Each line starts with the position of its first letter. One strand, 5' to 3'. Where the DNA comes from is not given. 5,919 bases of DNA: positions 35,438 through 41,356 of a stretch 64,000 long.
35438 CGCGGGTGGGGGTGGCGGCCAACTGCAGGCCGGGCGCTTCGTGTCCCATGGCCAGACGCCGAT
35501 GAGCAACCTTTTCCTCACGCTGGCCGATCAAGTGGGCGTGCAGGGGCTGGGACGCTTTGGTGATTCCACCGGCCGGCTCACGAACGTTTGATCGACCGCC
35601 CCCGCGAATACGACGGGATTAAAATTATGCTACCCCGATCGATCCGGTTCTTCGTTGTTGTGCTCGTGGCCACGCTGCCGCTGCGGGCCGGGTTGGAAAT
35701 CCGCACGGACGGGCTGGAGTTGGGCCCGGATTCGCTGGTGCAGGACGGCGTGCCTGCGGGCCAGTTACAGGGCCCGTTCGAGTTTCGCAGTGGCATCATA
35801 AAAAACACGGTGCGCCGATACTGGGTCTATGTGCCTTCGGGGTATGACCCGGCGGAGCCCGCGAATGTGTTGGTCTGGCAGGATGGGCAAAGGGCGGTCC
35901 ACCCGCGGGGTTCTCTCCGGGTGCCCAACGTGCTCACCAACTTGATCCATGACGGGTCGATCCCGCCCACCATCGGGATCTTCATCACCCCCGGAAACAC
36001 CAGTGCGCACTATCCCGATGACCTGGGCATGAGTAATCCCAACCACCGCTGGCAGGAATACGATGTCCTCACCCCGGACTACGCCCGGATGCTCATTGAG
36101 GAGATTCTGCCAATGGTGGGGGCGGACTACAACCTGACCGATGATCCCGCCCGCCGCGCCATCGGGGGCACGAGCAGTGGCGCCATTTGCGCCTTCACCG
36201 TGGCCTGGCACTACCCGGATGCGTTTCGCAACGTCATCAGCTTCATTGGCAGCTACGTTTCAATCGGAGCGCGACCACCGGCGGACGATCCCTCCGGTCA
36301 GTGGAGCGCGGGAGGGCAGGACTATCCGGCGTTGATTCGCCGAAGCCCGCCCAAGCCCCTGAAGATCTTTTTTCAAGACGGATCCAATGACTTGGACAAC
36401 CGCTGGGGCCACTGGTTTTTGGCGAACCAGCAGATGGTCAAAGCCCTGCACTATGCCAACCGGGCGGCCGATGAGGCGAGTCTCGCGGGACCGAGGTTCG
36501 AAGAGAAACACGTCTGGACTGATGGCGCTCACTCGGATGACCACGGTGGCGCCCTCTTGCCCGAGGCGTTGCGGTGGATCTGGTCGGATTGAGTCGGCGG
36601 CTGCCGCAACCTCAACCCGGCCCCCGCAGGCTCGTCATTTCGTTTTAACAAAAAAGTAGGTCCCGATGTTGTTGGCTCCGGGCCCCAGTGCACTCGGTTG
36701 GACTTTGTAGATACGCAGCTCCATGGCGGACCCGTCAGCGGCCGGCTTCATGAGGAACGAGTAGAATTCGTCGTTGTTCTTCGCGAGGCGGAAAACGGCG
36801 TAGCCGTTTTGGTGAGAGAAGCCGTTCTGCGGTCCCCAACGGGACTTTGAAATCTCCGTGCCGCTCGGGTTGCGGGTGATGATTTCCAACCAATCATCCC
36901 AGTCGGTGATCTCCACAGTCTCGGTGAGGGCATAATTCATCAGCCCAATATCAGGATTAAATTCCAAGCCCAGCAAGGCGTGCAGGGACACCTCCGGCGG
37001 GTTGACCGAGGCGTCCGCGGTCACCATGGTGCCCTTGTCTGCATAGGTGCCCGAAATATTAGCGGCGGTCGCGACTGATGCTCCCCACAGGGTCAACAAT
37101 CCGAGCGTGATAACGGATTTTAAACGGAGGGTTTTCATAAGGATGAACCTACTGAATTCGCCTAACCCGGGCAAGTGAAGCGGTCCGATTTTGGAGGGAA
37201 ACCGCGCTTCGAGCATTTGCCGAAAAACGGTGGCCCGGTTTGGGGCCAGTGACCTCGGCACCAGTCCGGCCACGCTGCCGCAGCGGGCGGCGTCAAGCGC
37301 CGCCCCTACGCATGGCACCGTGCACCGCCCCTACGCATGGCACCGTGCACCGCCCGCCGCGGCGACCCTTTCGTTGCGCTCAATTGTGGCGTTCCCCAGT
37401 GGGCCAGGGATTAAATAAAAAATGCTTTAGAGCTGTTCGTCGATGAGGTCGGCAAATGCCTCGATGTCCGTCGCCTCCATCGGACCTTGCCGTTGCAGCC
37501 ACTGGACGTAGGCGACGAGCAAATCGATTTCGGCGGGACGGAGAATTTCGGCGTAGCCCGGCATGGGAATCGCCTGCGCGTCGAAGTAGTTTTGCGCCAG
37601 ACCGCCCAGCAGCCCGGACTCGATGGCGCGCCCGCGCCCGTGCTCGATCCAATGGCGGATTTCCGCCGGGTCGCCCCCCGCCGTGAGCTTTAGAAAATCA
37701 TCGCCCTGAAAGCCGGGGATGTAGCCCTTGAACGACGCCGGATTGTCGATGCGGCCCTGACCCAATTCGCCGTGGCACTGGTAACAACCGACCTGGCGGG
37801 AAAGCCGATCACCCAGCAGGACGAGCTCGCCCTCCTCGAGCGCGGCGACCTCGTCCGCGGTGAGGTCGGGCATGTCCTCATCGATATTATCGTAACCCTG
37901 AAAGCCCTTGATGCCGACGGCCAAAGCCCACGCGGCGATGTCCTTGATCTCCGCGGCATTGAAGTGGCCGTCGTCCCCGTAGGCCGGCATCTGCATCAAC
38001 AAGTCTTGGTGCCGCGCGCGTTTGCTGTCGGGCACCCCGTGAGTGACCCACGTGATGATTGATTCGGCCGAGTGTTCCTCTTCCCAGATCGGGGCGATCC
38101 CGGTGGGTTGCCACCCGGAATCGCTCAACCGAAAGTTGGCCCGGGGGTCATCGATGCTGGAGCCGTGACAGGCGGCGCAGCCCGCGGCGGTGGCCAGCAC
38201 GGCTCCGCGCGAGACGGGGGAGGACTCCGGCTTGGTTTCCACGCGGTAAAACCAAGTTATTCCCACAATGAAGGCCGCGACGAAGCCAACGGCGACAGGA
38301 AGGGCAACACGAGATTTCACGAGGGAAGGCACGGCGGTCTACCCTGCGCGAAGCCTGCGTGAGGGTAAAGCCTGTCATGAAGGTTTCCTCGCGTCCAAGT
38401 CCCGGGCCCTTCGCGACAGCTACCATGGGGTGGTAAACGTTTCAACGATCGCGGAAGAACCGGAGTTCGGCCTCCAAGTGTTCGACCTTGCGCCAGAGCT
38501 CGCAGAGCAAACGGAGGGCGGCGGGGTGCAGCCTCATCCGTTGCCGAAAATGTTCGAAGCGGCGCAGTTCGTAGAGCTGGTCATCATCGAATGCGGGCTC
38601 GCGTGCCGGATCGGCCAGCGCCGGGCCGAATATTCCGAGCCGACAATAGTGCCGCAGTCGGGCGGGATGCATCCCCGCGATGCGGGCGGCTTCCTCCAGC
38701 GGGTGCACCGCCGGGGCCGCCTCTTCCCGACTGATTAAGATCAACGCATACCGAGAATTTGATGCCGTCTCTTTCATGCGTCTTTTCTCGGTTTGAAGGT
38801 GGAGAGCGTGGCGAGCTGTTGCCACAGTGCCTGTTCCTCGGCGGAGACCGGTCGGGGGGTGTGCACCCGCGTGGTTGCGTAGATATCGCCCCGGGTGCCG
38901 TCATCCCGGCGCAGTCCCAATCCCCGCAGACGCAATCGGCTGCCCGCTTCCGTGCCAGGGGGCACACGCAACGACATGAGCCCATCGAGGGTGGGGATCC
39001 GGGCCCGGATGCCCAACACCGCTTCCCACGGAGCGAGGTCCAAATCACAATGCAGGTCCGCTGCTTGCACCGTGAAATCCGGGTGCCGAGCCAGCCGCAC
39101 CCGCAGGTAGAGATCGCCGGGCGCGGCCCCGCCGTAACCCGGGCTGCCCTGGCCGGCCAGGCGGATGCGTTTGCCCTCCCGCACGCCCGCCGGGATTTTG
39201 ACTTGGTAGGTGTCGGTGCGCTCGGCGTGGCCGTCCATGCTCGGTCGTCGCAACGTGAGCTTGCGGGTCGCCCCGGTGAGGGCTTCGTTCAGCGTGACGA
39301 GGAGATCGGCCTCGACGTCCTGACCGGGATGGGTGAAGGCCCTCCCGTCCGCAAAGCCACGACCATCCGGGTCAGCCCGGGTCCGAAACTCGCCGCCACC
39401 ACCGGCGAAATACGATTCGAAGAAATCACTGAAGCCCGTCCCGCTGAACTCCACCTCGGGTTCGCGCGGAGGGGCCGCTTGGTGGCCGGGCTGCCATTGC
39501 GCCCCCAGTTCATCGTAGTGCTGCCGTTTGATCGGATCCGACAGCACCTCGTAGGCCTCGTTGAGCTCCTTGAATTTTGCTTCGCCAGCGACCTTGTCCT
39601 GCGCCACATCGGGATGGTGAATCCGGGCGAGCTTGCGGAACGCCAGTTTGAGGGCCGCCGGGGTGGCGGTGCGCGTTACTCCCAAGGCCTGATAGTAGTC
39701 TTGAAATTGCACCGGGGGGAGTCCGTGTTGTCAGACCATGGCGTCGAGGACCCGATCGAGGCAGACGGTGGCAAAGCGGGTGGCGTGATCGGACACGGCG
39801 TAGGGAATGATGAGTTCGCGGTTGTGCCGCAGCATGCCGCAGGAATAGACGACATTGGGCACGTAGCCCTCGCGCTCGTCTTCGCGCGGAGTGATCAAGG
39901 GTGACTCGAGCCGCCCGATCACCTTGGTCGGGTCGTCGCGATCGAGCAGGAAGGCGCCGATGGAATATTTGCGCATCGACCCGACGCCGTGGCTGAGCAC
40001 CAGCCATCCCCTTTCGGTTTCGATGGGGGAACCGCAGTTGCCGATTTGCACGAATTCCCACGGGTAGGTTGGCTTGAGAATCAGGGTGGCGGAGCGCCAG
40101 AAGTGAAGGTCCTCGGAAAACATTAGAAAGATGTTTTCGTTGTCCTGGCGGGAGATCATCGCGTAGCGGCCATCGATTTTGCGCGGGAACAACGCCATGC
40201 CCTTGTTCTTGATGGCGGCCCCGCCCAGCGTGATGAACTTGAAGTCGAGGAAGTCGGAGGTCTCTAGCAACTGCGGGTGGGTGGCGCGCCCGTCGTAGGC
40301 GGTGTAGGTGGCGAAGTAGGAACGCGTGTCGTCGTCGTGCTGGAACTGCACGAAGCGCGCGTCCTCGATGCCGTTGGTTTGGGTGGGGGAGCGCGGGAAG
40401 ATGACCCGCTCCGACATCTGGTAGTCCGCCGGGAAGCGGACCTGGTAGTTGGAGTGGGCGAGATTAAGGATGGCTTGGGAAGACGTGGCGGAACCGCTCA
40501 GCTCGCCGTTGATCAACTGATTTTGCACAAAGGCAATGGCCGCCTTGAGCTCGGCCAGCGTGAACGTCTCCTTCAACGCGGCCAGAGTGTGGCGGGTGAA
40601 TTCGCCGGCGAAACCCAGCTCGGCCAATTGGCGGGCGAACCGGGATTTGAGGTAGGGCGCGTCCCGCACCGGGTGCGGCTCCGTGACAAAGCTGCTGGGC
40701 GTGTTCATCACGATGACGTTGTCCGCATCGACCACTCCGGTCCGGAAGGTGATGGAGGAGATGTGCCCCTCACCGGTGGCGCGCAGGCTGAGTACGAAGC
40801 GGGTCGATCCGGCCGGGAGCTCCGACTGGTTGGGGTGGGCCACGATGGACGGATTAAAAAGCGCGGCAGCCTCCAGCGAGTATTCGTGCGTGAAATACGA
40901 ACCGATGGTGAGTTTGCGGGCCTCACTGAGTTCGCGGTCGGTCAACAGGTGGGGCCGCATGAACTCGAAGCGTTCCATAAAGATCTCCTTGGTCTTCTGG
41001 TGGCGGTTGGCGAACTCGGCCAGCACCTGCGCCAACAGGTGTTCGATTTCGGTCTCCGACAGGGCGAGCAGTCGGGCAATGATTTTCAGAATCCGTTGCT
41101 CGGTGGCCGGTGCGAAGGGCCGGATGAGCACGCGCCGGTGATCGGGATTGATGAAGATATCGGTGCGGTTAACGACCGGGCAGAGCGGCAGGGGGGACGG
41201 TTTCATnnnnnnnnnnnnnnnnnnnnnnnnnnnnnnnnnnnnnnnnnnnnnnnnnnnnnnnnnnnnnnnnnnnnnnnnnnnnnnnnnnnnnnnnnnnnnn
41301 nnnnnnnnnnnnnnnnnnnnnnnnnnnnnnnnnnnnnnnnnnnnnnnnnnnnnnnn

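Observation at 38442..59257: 21-kb stress/dormancy gene block sharing a candidate 17-bp operator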

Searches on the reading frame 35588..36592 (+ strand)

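Call 10: search_protein_families(library=pfam, proteins=[window:35588-36592:+])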
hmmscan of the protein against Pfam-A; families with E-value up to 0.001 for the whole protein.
window:35588-36592:+ (334 aa): 1 family
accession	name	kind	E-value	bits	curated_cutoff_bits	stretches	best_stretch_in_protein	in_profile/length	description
PF00756.26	Esterase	-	2.4e-18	67.2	22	1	77-288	9-216/251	Putative esterase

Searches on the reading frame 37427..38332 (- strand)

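Call 10: search_protein_families(library=pfam, proteins=[window:37427-38332:-])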
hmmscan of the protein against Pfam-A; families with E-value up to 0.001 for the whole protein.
window:37427-38332:- (301 aa): 2 families
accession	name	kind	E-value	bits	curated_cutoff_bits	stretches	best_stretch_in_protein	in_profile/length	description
PF00034.26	Cytochrom_C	-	7.1e-12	46.9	21.3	1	41-135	2-85/90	Cytochrome c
PF13442.11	Cytochrome_CBB3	-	3.8e-09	37.2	27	1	42-135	5-67/68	Cytochrome C oxidase, cbb3-type, subunit III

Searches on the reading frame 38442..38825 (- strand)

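Call 8: search_protein_families(library=pfam, proteins=[window:38442-38825:-])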
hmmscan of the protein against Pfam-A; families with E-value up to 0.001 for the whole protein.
window:38442-38825:- (127 aa): 2 families
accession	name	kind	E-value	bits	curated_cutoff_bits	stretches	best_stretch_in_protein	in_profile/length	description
PF13411.12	MerR_1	-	2.4e-06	28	21.6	1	44-108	4-66/69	MerR HTH family regulatory protein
PF13591.12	MerR_2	-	4.6e-06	26.8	29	1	50-123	10-81/84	MerR HTH family regulatory protein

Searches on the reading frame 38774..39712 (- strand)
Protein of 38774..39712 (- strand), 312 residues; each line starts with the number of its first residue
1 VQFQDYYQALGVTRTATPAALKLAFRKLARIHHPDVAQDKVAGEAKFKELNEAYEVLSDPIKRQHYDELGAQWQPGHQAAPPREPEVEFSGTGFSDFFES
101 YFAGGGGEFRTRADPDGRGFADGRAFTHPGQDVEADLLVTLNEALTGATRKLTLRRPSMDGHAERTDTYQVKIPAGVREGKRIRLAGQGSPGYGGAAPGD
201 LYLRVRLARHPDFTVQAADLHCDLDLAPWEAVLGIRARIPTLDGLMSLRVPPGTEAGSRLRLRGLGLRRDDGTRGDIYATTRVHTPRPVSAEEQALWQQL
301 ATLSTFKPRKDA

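Call 8: search_protein_families(library=pfam, proteins=[window:38774-39712:-])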
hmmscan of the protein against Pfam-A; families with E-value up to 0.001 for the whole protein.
window:38774-39712:- (312 aa): 2 families
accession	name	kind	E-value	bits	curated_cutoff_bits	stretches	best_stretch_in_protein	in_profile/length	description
PF01556.23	DnaJ_C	-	2.8e-40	138.3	26.6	1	133-286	1-152/152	DnaJ C terminal domain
PF00226.36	DnaJ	-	1e-21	77.2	27.8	1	5-67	1-63/63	DnaJ domain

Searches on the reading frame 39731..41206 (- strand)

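Call 8: search_protein_families(library=pfam, proteins=[window:39731-41206:-])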
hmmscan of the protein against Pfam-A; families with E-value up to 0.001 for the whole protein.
window:39731-41206:- (491 aa): 1 family
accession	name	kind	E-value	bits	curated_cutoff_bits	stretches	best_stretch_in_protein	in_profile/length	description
PF04041.19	Glyco_hydro_130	-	4.7e-33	114.9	26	1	246-490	68-318/320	beta-1,4-mannooligosaccharide phosphorylase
